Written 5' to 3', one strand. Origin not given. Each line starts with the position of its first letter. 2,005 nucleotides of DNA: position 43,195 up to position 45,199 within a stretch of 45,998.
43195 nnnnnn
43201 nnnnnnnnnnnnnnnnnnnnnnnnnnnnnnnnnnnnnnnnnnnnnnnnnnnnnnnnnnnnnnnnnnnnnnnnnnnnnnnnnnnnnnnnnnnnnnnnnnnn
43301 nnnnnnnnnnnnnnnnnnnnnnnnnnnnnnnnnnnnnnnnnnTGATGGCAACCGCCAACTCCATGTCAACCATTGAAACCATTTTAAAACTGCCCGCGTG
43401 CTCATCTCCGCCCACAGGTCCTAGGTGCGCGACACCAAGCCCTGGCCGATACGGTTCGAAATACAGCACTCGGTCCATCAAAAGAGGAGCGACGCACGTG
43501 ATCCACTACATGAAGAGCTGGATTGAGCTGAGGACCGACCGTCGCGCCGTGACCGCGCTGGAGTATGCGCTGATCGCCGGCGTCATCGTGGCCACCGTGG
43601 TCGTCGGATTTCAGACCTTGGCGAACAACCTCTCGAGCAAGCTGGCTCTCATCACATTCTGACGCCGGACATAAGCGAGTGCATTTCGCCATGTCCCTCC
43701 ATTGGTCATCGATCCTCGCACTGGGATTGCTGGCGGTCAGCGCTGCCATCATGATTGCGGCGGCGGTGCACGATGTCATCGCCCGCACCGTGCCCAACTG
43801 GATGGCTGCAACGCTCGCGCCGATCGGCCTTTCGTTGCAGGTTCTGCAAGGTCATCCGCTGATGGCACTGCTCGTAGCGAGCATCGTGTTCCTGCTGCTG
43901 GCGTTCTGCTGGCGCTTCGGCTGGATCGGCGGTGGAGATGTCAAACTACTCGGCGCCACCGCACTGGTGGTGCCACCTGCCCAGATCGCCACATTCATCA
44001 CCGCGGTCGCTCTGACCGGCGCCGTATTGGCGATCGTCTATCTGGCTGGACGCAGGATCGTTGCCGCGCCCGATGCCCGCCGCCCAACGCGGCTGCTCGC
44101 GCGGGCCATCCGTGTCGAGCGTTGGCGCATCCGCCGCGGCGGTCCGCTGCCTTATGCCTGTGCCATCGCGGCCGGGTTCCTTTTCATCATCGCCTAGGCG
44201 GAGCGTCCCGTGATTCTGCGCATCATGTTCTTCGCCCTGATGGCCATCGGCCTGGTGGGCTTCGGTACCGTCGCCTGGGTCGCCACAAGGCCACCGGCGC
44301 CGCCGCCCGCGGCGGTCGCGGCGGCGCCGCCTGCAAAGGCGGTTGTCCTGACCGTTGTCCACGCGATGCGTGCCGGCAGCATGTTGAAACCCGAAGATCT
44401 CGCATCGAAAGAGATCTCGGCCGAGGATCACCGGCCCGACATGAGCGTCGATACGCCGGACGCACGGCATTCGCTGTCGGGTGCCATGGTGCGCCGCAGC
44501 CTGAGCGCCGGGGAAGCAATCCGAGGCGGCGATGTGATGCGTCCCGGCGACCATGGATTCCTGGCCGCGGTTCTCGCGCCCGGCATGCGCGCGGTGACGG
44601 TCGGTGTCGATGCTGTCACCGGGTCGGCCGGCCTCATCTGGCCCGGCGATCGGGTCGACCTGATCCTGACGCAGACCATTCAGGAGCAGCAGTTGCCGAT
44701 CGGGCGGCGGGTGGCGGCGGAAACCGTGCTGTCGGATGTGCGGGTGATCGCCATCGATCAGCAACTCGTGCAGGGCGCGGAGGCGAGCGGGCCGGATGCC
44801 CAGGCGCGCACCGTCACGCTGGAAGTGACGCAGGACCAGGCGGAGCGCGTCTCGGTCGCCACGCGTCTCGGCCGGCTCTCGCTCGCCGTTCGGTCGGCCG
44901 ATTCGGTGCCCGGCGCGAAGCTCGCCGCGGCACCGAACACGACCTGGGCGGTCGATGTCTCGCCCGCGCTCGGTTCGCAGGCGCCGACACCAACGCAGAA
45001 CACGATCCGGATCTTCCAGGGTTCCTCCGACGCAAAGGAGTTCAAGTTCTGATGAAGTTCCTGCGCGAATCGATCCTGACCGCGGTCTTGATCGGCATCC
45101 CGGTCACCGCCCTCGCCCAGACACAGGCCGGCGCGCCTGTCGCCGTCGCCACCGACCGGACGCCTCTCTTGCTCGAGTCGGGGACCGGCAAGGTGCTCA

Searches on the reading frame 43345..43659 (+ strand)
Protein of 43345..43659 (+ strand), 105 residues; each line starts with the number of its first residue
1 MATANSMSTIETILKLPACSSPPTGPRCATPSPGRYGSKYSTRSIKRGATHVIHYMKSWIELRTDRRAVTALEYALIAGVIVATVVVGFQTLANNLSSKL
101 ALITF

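Call 3: search_protein_families(library=pfam, proteins=[window:43345-43659:+], max_evalue=0.01)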
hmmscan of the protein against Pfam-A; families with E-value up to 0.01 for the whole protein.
window:43345-43659:+ (105 aa): 1 family
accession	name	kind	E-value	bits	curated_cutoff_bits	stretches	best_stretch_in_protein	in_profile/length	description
PF04964.19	Flp_Fap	-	1.6e-07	31.4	32.2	1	64-101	3-40/46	Flp/Fap pilin component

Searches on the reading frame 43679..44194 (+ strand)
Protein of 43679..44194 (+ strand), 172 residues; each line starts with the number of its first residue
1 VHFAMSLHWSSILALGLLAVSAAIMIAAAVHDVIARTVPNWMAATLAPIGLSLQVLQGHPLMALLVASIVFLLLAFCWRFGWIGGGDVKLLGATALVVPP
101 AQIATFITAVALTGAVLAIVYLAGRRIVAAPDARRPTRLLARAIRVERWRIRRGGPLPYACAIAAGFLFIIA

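Call 3: search_protein_families(library=pfam, proteins=[window:43679-44194:+], max_evalue=0.01)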
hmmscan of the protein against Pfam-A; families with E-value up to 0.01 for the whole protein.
window:43679-44194:+ (172 aa): 1 family
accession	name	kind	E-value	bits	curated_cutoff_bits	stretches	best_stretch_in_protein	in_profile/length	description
PF01478.23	Peptidase_A24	-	8.6e-14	52.3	26.5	1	20-119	2-104/104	Type IV leader peptidase family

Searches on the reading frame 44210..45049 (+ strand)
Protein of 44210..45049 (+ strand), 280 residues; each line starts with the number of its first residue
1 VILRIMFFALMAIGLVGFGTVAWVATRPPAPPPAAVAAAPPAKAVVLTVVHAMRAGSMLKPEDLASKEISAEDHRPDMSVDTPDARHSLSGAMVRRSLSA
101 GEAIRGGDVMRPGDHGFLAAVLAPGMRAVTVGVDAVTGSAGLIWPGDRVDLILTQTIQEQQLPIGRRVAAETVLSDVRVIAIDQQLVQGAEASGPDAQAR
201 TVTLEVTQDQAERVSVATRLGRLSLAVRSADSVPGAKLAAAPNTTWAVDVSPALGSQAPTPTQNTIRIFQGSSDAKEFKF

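Call 3: search_protein_families(library=pfam, proteins=[window:44210-45049:+], max_evalue=0.01)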
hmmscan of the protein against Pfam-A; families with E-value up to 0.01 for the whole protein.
window:44210-45049:+ (280 aa): 3 families
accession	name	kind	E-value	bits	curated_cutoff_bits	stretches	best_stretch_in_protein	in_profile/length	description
PF16976.10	RcpC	-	4.5e-31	107.5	28.8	1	116-228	1-114/114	Flp pilus assembly protein RcpC/CpaB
PF08666.17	SAF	-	2.3e-05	25.3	21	1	45-109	2-62/63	SAF domain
PF13144.11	ChapFlgA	-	0.002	18.6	23.8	1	46-110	3-61/122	Chaperone for flagella basal body P-ring formation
